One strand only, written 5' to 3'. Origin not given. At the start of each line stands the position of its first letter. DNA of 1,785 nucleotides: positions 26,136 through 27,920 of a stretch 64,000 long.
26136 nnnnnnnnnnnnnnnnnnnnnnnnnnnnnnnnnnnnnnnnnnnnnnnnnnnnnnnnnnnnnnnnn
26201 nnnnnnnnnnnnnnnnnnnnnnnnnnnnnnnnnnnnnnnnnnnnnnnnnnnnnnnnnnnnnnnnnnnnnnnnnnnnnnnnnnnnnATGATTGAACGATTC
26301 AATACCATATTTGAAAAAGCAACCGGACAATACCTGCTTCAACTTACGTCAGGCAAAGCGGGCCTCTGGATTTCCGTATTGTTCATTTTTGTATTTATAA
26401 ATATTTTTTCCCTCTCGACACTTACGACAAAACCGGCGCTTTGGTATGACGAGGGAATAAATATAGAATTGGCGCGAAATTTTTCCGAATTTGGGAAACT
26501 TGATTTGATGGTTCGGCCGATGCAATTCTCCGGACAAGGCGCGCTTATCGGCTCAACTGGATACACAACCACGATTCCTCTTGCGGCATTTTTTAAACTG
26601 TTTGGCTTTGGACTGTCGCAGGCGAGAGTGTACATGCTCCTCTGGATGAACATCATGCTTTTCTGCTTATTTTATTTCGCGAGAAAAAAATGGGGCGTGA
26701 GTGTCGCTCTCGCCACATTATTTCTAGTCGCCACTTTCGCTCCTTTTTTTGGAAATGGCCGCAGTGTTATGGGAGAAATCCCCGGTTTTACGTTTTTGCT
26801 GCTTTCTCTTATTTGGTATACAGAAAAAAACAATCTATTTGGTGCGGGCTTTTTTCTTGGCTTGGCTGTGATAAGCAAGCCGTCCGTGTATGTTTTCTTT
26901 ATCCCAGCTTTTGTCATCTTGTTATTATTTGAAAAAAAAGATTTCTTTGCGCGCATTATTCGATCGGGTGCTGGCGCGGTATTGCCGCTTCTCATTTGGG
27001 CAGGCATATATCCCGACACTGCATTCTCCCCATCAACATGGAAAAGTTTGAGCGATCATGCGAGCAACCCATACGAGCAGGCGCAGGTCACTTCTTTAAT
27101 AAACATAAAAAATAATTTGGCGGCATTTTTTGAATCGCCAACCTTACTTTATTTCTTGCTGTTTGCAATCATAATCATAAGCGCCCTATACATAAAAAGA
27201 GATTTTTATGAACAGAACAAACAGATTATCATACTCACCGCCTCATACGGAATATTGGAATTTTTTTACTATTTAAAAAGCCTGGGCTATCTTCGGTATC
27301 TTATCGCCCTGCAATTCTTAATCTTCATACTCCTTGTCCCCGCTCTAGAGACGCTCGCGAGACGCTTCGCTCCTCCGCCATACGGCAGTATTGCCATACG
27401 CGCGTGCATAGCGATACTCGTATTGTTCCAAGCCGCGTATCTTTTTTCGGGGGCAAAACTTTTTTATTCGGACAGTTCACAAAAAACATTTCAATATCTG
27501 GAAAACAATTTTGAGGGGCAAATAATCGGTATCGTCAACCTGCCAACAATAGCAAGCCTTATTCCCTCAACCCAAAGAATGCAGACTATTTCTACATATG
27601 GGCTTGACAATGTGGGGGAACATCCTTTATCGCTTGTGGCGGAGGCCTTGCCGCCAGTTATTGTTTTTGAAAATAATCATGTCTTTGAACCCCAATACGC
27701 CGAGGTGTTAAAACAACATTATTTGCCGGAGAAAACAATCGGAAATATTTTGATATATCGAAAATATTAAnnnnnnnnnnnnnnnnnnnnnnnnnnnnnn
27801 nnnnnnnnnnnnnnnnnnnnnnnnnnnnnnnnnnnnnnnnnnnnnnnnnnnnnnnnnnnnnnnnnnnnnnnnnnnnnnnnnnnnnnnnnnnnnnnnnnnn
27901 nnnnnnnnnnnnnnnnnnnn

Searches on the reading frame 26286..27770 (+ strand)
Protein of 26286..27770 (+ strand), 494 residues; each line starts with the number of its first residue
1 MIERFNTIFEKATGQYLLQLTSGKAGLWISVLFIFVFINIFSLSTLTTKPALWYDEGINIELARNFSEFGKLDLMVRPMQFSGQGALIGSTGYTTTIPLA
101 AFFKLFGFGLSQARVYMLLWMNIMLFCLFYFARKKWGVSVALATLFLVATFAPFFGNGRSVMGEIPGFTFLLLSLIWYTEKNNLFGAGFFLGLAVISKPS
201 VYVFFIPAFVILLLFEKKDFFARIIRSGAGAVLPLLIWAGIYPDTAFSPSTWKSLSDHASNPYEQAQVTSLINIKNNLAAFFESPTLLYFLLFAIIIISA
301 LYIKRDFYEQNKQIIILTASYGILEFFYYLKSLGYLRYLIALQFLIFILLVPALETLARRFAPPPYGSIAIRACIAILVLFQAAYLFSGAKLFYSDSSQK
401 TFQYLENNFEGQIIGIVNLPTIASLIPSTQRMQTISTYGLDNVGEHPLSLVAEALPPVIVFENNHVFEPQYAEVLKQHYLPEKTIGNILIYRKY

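Call 7: search_protein_families(library=pfam, proteins=[window:26286-27770:+])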
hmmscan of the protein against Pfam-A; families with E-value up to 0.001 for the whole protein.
window:26286-27770:+ (494 aa): 1 family
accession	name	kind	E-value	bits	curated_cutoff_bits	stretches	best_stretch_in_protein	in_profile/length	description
PF13231.12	PMT_2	-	2.8e-09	37.8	26.1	1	99-237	10-153/160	Dolichyl-phosphate-mannose-protein mannosyltransferase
